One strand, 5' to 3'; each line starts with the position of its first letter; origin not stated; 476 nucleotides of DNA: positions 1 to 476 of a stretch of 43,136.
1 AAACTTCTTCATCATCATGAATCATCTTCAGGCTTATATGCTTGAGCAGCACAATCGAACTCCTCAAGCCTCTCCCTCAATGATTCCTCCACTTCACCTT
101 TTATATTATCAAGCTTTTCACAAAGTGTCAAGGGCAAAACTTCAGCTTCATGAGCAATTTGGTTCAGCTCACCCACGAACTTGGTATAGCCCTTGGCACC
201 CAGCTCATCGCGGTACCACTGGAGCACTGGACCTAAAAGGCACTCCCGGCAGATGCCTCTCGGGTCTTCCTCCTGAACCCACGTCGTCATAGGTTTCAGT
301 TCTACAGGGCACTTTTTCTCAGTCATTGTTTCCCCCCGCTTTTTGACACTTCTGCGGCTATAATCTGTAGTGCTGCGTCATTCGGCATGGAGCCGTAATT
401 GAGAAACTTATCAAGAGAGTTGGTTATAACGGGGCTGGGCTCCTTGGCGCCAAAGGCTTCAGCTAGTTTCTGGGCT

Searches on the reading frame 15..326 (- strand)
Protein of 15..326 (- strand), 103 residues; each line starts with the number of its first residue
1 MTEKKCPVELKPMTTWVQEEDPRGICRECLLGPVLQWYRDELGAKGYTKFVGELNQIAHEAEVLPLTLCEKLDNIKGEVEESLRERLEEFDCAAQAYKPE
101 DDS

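Call 13: find_encoding_contigs(protein=window:15-326:-, flank=10000, max_places=6)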
Protein window:15-326:- (103 aa): no gene with exactly this product is on record in the collection.
